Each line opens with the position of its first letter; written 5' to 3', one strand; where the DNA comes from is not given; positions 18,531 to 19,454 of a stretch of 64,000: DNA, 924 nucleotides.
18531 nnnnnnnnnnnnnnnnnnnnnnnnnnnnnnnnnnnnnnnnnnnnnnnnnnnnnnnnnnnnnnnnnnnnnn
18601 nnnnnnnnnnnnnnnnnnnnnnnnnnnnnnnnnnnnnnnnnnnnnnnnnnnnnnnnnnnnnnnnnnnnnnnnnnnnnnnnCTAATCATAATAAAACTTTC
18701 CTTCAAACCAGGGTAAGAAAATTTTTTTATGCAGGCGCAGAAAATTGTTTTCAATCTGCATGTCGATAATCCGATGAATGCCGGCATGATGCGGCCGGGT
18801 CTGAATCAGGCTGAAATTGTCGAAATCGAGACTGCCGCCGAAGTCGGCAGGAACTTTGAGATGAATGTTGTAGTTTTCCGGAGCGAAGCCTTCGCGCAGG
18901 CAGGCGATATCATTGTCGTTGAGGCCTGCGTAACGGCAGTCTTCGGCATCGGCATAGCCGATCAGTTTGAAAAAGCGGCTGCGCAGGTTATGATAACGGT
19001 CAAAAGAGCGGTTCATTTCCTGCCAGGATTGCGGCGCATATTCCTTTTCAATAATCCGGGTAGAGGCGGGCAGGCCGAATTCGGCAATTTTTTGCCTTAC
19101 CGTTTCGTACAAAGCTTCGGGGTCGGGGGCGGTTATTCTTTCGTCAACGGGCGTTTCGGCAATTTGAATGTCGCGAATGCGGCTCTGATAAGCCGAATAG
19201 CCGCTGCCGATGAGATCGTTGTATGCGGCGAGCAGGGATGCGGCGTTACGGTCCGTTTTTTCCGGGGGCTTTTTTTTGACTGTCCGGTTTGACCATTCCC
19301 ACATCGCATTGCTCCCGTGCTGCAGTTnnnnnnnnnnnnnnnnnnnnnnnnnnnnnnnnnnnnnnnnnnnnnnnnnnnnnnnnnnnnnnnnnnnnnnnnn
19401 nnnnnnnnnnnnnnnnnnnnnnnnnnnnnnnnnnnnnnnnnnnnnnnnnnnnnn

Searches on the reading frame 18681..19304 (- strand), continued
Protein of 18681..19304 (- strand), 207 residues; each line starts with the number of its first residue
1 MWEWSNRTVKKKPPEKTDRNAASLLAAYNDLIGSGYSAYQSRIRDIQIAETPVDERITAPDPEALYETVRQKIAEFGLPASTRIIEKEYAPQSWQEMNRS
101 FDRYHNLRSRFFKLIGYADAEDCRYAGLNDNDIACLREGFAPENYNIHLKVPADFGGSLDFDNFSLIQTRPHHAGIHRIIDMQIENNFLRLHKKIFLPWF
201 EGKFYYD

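Call 35: find_related_loci(query=A1, collection=genome_contigs, flank=10000)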
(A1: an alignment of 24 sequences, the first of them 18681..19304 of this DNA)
Query A1 (207 aa) in genome_contigs; peptide patterns used: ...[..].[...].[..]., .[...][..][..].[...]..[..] (x = any residue, [..] = any of these).
176 stretches matched a pattern; 56 encode a relative of the query (tblastn E <= 1e-3); 56 distinct loci.
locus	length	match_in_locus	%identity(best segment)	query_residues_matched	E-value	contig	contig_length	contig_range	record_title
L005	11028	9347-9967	74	1-207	1e-110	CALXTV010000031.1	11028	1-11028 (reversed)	MAG: uncultured Alphaproteobacteria bacterium isolate BRZ_LG__bin14 genome assembly, contig: BRZ_LG__NODE_5284_length_11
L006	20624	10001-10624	68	1-207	9e-101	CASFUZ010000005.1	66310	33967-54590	uncultured proteobacterium isolate O15_L1_384384_idba_bin.74 genome assembly, contig: O15_L1_384384_idba_bin.74.fa_scaff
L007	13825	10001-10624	68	1-207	1e-100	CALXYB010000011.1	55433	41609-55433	MAG: uncultured Alphaproteobacteria bacterium isolate BRZ_DL__bin79 genome assembly, contig: BRZ_DL__NODE_914_length_554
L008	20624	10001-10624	67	1-207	2e-100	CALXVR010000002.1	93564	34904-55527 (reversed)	MAG: uncultured Alphaproteobacteria bacterium isolate BRZ_SB__bin123 genome assembly, contig: BRZ_SB__NODE_253_length_93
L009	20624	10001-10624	66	1-207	5e-97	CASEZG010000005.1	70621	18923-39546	uncultured proteobacterium isolate O35_L1_319319_idba_bin.187 genome assembly, contig: O35_L1_319319_idba_bin.187.fa_sca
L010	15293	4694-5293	48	1-207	4e-61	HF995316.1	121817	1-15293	Proteobacteria bacterium CAG:495 genomic scaffold, scf111, whole genome shotgun sequence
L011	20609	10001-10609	48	1-207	2e-58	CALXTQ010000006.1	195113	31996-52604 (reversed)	MAG: uncultured Alphaproteobacteria bacterium isolate E07__bin220 genome assembly, contig: E07__k127_5652891, whole geno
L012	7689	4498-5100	46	1-207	3e-58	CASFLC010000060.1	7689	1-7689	uncultured proteobacterium isolate SI.A99.metabat-bins.196 genome assembly, contig: SI.A99.metabat-bins.196.fa_k141_1939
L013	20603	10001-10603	45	1-207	2e-58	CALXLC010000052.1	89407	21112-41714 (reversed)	MAG: uncultured Alphaproteobacteria bacterium isolate E27__bin196 genome assembly, contig: E27__k127_2145007, whole geno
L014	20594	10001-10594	47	1-207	2e-57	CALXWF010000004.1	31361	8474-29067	MAG: uncultured Alphaproteobacteria bacterium isolate E19__bin150 genome assembly, contig: E19__k127_2286339, whole geno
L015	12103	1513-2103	46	1-207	1e-56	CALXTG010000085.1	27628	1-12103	MAG: uncultured Alphaproteobacteria bacterium isolate E01__bin302 genome assembly, contig: E01__k127_5427771, whole geno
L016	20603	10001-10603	43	1-207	9e-56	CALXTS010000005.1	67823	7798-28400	MAG: uncultured Alphaproteobacteria bacterium isolate BRZ_SL__bin119 genome assembly, contig: BRZ_SL__NODE_491_length_67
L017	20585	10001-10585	43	1-207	8e-49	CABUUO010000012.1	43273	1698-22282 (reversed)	MAG TPA_asm: uncultured proteobacterium isolate MGYG-HGUT-04400 genome assembly, contig: GUT_GENOME272660_12, whole geno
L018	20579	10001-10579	41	1-207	9e-48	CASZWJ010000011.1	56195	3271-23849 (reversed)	MAG: uncultured Alphaproteobacteria bacterium isolate extra-SRR5580761.40_1677796859 genome assembly, contig: NODE_694_l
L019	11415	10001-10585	42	1-207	8e-46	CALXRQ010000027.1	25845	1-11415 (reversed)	MAG: uncultured Alphaproteobacteria bacterium isolate BRZ_KF__bin25 genome assembly, contig: BRZ_KF__NODE_2738_length_25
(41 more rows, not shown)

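Call 68: find_encoding_contigs(protein=P0081, flank=8000, max_places=3)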
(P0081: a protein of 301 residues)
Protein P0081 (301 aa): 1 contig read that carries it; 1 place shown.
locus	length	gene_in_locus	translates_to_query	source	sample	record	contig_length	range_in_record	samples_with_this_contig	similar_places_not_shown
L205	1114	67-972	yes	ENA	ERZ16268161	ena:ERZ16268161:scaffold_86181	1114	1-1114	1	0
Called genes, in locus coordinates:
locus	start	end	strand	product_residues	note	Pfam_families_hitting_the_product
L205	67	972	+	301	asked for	-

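Call 69: find_encoding_contigs(protein=P0102, flank=8000, max_places=3)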
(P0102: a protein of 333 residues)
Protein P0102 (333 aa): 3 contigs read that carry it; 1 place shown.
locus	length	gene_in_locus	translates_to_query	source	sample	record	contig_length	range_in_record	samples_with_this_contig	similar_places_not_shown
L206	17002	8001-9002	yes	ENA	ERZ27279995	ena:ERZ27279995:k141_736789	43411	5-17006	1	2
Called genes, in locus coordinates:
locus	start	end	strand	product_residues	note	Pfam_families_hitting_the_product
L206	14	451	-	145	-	PF00578:AhpC-TSA, PF08534:Redoxin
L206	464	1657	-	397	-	PF07787:TMEM43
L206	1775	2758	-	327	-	PF13280:WYL (weak), PF25583:WCX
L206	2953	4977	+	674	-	PF13238:AAA_18 (faint), PF13207:AAA_17 (faint), PF13521:AAA_28 (faint), PF13671:AAA_33 (faint), PF05496:RuvB_N (faint), PF13191:AAA_16 (faint), PF00004:AAA, PF00004:AAA, +4 more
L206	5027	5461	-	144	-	-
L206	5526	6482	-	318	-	-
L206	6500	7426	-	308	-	-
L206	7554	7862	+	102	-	-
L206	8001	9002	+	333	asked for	-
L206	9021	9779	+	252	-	-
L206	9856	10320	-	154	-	PF13671:AAA_33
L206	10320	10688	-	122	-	PF01219:DAGK_prokar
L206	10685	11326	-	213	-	PF09923:DUF2155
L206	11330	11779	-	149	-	PF02470:MlaD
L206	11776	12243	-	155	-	PF02470:MlaD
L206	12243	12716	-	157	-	PF03449:GreA_GreB_N, PF01272:GreA_GreB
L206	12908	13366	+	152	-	PF09424:YqeY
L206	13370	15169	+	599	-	PF01807:Zn_ribbon_DnaG, PF08275:DNAG_N, PF01751:Toprim, PF13155:Toprim_2, PF13362:Toprim_3 (faint), PF13662:Toprim_4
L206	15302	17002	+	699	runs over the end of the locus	PF03979:Sigma70_r1_1, PF00140:Sigma70_r1_2, PF04546:Sigma70_ner, PF04542:Sigma70_r2, PF04539:Sigma70_r3, PF04545:Sigma70_r4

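Call 70: find_encoding_contigs(protein=P0099, flank=8000, max_places=3)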
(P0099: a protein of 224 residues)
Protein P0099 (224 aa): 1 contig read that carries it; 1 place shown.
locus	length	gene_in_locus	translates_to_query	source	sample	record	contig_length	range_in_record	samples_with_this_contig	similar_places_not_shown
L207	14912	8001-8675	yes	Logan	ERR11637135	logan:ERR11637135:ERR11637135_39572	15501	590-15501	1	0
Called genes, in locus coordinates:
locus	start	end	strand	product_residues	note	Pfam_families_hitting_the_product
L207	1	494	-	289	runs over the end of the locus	PF00701:DHDPS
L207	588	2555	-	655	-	PF01464:SLT, PF27553:SLT_superhelical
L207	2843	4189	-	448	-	PF01474:DAHP_synth_2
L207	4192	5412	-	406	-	PF00155:Aminotran_1_2, PF01041:DegT_DnrJ_EryC1 (weak)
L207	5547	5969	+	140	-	-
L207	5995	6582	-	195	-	PF13505:OMP_b-brl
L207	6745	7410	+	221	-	-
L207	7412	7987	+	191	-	-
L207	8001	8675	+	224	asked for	-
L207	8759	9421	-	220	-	PF00702:Hydrolase, PF13419:HAD_2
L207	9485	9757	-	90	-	PF00216:Bac_DNA_binding, PF18291:HU-HIG (weak)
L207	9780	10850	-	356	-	PF20573:DUF6782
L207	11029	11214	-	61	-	PF13597:NRDD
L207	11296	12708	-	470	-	-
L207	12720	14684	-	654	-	PF18821:LPD7 (faint)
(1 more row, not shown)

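Call 77: search_dna_similar(query=window:18681-19304:-, collection=plasmids, mode=protein, max_rows=15, max_evalue=0.01)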
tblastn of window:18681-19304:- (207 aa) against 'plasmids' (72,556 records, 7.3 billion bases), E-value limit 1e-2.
Records with a match: 420; places in all: 420; records where one place covers at least 80% of the query: 0.
Best place of each record, by identity: <60% 420.
By first word of the organism name: Enterobacter 248; Salmonella 46; Klebsiella 35; Escherichia 31; Citrobacter 28; Leclercia 9; Cytobacillus 5; Raoultella 4; Serratia 3; Cronobacter 2; and 8 more.
By predicted mobility (MOB-suite, as given by PLSDB): conjugative 407; non-mobilizable 12; mobilizable 1.
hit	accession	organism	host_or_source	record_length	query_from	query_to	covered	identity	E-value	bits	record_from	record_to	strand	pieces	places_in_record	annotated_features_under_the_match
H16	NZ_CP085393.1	Cytobacillus oceanisediminis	single cell,soil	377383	84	205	59%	29.0%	1e-7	58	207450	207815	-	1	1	HNH endonuclease signature motif containing protein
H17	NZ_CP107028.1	Cytobacillus firmus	whole organism,soil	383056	84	205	59%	29.0%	1e-7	58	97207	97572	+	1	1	T7SS effector LXG polymorphic toxin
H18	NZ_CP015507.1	Cytobacillus oceanisediminis 2691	seawater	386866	84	205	59%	29.0%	1e-7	58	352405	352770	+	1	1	HNH endonuclease signature motif containing protein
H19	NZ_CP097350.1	Cytobacillus pseudoceanisediminis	cell culture,hot underground spring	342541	84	205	59%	28.2%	5e-8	59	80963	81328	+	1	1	HNH endonuclease signature motif containing protein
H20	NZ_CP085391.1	Cytobacillus firmus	single cell,soil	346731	84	205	59%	28.2%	6e-8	59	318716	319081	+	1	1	HNH endonuclease signature motif containing protein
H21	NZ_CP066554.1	Enterobacter hormaechei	Genomic DNA,zoo environmental surface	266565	97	205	53%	27.0%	2e-3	46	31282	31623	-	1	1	HNH endonuclease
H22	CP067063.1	Enterobacter hormaechei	Genomic DNA,environmental surface of zoo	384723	97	205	53%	27.0%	2e-3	46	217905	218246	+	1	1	none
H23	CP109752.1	Enterobacter hormaechei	whole organism,Sink Area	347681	97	205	53%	27.0%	2e-3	45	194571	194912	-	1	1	HNH endonuclease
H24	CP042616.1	Escherichia coli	Sus scrofa domesticus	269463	97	205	53%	27.0%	3e-3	45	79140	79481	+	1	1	none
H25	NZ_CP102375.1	Leclercia adecarboxylata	Single cell,Biofertilizer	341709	97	205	53%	27.0%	3e-3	45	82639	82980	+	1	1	HNH endonuclease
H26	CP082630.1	Salmonella enterica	ground turkey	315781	97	205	53%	27.0%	3e-3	45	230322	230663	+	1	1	HNH endonuclease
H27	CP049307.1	Salmonella enterica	ground turkey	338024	97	205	53%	27.0%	3e-3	45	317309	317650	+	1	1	HNH endonuclease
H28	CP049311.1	Salmonella enterica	ground turkey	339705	97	205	53%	27.0%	3e-3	45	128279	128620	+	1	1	HNH endonuclease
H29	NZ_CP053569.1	Enterobacter cloacae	chicken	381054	97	205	53%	27.0%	3e-3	45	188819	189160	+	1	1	HNH endonuclease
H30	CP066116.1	Citrobacter freundii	sputum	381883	97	205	53%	27.0%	3e-3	45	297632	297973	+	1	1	HNH endonuclease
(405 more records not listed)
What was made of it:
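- tblastn hits a T7SS LXG toxin and the IncHI2 'HNH endonuclease' (call 77).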

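Call 80: get_annotated_region(hit=H21, flank=7000)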
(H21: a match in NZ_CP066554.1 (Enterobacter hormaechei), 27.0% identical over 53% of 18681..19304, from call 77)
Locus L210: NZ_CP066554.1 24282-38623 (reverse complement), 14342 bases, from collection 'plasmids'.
description: Enterobacter hormaechei subsp. xiangfangensis strain OSUCZKPC4-140 plasmid pOSUCZ140_1, complete sequence
organism: Enterobacter hormaechei (NCBI taxid 1296536)
taxonomy: Bacteria; Pseudomonadota; Gammaproteobacteria; Enterobacterales; Enterobacteriaceae; Enterobacter; Enterobacter hormaechei
host: -; source: Genomic DNA,zoo environmental surface; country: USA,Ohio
typing (MOB-suite, as given by PLSDB): conjugative; replicon IncHI2A,rep_cluster_1088; relaxase MOBH; mating-pair formation MPF_F
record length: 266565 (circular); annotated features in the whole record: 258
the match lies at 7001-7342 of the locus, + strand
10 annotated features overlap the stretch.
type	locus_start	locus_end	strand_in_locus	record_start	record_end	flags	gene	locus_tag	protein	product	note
CDS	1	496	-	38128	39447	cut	-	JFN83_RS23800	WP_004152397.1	IS1182-like element ISKpn6 family transposase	GO:0006313 - DNA transposition [Evidence IEA]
CDS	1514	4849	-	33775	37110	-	-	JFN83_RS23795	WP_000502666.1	hypothetical protein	-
CDS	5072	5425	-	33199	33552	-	-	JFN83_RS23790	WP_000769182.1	hypothetical protein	-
CDS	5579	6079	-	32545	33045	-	-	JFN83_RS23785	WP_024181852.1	hypothetical protein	-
CDS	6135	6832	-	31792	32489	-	-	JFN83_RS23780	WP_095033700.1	IS1-like element IS1B family transposase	GO:0006313 - DNA transposition [Evidence IEA]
CDS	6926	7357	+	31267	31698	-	-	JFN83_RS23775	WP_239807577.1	HNH endonuclease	-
CDS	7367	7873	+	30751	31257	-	-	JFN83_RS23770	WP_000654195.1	YrhA family protein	-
CDS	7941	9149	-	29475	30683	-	-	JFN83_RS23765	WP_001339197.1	IS4-like element ISVsa5 family transposase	GO:0006313 - DNA transposition [Evidence IEA]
CDS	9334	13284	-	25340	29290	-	-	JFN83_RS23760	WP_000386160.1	conjugal transfer protein TraG N-terminal domain-containing protein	-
CDS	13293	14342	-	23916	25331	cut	trhH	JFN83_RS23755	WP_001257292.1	IncHI-type conjugal transfer protein TrhH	-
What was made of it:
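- The homologous IncHI2 pair is flanked by IS elements in some plasmids (call 80).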

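Call 86: search_protein_families(library=pfam, proteins=[L211:4371-5432:+, L211:5442-5948:+, P0066, P0102, L206:9021-9779:+], max_evalue=0.01)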
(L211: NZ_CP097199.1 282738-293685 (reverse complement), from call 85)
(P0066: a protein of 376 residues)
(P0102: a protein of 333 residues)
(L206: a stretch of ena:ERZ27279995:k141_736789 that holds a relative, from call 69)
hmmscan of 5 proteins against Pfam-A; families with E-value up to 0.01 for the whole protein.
L211:4371-5432:+ (353 aa): 1 family
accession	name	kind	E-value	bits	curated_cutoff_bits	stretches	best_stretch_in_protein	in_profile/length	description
PF01844.29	HNH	-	4.6e-06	27.1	21.4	1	288-311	13-36/47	HNH endonuclease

L211:5442-5948:+ (168 aa): 0 families

P0066 (376 aa): 0 families

P0102 (333 aa): 0 families

L206:9021-9779:+ (252 aa): 0 families

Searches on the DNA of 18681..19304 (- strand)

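Call 84: search_dna_similar(query=L210:6926-7873:+, collection=ecoli_genomes, mode=near, max_rows=8, rows=spread)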
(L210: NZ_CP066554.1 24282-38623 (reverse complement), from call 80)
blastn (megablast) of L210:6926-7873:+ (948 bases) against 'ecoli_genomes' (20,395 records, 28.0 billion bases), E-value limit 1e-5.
Records with a match: 11; places in all: 11; records where one place covers at least 80% of the query: 11.
Genomes with a match: 11 of 5426; with a place that covers at least 80% of the query: 11. Places per genome that has any: lowest 1, median 1, highest 1. On chromosomes: 0 places; on plasmids: 11.
Best place of each record, by identity: >=99% 10; 95-99% 1.
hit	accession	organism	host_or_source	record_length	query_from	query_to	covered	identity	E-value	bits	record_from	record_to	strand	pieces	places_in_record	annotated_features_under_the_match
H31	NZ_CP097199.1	Escherichia coli strain 2-1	pig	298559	1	948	100%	100.0%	0e+0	1751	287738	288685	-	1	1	YrhA family protein | HNH endonuclease signature motif containing protein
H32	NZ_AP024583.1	Escherichia coli strain Ec387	Sus scrofa domesticus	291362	1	948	100%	100.0%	0e+0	1751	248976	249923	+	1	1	YrhA family protein | HNH endonuclease signature motif containing protein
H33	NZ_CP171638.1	Escherichia coli strain TC24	Bos taurus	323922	1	948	100%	100.0%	0e+0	1751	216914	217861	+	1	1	YrhA family protein | HNH endonuclease signature motif containing protein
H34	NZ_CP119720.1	Escherichia coli strain IZSBS22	missing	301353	1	948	100%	100.0%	0e+0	1751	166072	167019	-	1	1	YrhA family protein | HNH endonuclease signature motif containing protein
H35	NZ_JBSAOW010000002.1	Escherichia coli strain 21AR0133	Homo sapiens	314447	1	948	100%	100.0%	0e+0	1751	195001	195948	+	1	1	YrhA family protein | HNH endonuclease signature motif containing protein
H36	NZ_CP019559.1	Escherichia coli strain KSC207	porcine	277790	1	948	100%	99.9%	0e+0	1746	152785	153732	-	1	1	YrhA family protein | HNH endonuclease signature motif containing protein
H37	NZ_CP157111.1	Escherichia coli strain UTME-9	Sus scrofa domesticus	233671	1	948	100%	99.9%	0e+0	1746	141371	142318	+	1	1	YrhA family protein | HNH endonuclease signature motif containing protein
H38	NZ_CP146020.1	Escherichia coli strain ECO8855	Homo sapiens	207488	1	948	100%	98.6%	0e+0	1679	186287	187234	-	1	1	YrhA family protein | HNH endonuclease signature motif containing protein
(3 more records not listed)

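Call 85: get_annotated_region(hit=H31, flank=5000)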
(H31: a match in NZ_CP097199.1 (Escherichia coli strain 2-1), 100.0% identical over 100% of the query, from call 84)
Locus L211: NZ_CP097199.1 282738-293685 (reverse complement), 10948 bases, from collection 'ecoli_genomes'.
description: Escherichia coli strain 2-1 plasmid pFF2-1h-mcr-9, complete sequence
organism: Escherichia coli strain 2-1 (NCBI taxid 562)
replicon: plasmid pFF2-1h-mcr-9; assembly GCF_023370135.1
host: pig; source: -; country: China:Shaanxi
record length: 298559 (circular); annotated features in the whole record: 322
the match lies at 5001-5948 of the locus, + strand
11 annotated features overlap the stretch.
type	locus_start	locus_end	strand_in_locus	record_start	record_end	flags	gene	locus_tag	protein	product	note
CDS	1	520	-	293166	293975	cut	-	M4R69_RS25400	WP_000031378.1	DsbA family protein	-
CDS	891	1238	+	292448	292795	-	-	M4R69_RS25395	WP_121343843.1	hypothetical protein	-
CDS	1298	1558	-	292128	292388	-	-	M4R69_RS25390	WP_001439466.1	hypothetical protein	-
CDS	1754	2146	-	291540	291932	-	-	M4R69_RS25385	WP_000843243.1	hypothetical protein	-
CDS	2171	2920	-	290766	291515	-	-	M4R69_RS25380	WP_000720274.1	thioredoxin fold domain-containing protein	-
CDS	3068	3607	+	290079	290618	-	-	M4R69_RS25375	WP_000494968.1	lytic transglycosylase domain-containing protein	-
CDS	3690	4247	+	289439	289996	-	-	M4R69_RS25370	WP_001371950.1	HAD domain-containing protein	-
CDS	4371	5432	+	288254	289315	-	-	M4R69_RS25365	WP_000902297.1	HNH endonuclease signature motif containing protein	-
CDS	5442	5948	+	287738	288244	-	-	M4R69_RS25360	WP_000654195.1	YrhA family protein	-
CDS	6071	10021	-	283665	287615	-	-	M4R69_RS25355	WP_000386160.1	conjugal transfer protein TraG N-terminal domain-containing protein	-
CDS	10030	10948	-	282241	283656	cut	trhH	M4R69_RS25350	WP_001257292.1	IncHI-type conjugal transfer protein TrhH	-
